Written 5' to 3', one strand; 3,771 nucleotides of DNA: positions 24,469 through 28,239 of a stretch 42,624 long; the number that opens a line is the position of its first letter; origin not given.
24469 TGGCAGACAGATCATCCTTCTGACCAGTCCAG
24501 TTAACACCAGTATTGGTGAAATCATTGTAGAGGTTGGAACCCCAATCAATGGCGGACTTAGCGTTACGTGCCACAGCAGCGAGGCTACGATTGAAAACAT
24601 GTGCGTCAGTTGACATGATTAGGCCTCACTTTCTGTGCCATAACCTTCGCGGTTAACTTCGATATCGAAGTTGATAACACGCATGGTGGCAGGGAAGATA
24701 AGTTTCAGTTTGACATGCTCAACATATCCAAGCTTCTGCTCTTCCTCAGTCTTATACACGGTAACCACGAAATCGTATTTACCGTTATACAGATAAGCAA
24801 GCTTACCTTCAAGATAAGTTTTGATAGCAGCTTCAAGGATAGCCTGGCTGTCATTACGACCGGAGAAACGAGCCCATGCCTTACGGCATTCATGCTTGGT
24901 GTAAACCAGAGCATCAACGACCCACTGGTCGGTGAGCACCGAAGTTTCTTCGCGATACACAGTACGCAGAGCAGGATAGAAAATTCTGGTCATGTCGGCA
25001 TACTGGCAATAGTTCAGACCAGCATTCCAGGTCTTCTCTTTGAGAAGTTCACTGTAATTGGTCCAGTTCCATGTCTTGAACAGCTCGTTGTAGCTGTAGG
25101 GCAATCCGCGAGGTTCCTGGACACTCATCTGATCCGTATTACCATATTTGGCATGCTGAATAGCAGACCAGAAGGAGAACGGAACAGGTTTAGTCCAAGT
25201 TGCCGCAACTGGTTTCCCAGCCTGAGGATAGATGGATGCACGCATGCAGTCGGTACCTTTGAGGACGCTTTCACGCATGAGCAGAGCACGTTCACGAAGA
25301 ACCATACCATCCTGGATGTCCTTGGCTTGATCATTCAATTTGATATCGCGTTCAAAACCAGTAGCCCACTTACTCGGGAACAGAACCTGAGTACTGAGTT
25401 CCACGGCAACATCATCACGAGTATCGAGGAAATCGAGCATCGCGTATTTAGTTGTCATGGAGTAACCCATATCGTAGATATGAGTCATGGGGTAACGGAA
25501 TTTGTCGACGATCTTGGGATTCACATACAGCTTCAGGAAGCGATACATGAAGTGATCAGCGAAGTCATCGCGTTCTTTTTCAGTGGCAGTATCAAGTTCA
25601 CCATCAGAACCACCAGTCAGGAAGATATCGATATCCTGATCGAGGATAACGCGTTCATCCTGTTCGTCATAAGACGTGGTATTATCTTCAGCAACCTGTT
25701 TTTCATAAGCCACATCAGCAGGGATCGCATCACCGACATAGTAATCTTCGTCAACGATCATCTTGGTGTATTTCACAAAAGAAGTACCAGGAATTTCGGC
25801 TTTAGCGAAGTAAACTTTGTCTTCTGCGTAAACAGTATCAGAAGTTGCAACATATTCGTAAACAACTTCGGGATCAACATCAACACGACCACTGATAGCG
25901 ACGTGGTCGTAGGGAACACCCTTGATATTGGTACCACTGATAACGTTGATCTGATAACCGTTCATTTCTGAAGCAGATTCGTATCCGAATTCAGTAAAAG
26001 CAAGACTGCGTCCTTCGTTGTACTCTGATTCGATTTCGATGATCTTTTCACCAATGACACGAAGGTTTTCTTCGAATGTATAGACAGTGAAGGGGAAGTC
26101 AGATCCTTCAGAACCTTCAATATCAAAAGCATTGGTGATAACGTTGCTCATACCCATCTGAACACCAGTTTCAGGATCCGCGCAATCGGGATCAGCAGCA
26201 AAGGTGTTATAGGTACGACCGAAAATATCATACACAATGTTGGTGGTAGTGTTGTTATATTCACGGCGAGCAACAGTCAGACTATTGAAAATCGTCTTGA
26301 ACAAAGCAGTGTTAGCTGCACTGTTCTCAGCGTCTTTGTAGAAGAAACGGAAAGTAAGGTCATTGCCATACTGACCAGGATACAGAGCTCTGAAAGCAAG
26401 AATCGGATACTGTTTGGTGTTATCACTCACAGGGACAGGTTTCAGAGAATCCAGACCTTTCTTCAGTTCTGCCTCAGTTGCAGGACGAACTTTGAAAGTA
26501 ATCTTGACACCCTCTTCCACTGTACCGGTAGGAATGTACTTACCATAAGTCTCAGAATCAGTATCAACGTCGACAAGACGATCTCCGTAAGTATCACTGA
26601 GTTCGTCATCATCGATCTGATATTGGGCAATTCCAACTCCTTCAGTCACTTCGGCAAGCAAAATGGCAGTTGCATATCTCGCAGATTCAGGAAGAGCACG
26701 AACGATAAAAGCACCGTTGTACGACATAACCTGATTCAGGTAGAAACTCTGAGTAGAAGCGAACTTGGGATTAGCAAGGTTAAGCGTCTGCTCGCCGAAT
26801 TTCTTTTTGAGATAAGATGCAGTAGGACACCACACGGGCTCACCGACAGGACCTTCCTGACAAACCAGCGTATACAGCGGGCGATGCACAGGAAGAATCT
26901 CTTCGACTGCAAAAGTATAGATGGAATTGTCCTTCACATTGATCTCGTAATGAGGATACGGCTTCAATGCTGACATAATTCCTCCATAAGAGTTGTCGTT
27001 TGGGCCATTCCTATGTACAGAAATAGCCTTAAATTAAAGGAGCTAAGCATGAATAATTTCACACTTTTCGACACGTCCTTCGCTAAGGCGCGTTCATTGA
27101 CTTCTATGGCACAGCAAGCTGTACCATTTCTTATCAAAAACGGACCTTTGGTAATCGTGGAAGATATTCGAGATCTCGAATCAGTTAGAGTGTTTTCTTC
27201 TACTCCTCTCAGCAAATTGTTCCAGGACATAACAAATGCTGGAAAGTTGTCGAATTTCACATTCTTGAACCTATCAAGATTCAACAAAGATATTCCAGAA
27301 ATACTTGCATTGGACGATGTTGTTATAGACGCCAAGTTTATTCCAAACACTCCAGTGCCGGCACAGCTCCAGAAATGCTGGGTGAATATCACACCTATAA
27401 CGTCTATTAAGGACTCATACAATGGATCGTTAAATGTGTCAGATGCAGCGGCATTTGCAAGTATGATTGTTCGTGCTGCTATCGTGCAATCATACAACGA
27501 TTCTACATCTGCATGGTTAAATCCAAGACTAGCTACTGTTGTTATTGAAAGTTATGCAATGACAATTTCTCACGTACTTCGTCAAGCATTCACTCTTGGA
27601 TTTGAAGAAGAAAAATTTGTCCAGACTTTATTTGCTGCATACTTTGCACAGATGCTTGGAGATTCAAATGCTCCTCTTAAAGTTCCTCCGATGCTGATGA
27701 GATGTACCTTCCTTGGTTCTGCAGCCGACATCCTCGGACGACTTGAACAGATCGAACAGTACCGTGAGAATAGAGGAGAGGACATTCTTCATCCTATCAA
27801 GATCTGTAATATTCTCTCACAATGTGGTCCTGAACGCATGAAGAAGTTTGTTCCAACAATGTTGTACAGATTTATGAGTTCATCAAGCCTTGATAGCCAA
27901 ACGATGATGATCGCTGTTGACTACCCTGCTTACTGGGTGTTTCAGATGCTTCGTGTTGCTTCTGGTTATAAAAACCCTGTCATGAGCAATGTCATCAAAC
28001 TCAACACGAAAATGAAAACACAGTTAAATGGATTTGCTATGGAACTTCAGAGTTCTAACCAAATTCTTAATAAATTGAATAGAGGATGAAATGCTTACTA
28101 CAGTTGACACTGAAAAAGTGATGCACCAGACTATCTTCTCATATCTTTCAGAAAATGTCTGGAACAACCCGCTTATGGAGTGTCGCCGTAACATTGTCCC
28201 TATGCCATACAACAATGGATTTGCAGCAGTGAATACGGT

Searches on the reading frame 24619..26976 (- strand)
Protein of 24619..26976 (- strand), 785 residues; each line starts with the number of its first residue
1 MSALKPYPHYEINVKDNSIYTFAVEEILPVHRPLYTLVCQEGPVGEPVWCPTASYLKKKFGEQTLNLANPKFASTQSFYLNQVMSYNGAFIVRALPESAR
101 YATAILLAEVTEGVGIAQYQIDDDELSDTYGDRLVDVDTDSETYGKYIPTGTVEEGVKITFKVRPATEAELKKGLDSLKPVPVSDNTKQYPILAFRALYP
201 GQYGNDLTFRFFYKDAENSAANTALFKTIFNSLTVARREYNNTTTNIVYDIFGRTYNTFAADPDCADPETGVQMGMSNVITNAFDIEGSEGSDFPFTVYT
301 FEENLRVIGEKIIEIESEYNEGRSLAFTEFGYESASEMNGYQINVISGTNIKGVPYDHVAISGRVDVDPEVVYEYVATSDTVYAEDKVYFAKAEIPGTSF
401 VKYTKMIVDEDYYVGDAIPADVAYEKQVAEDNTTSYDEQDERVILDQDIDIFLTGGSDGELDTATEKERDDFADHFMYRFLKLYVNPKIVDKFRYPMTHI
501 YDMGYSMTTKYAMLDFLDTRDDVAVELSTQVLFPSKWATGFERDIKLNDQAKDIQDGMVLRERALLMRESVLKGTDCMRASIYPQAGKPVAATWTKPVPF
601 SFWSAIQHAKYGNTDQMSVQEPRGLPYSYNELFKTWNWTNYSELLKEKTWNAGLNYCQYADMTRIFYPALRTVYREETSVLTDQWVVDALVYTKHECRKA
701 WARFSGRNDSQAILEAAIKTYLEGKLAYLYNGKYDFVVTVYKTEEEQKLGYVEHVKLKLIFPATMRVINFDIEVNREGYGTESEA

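Call 9: search_protein_families(library=phrogs, proteins=[window:24619-26976:-], max_evalue=0.001)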
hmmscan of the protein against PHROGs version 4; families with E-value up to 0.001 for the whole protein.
window:24619-26976:- (785 aa): 1 family
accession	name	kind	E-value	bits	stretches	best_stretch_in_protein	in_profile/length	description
phrog_3242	-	tail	1.3e-75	256.3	2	440-777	360-686/692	tail sheath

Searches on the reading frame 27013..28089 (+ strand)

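Call 9: search_protein_families(library=phrogs, proteins=[window:27013-28089:+], max_evalue=0.001)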
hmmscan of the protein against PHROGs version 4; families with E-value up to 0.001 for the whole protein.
window:27013-28089:+ (358 aa): 0 families

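Call 15: search_protein_families(library=pfam, proteins=[window:27013-28089:+], max_evalue=0.01)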
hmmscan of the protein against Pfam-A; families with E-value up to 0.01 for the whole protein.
window:27013-28089:+ (358 aa): 1 family
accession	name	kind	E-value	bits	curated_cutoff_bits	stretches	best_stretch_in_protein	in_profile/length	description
PF25614.1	PhiKZ_VTX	-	0.00016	21.4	27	1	110-342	58-294/303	Bacteriophage PhiKZ vertex-binding protein gp28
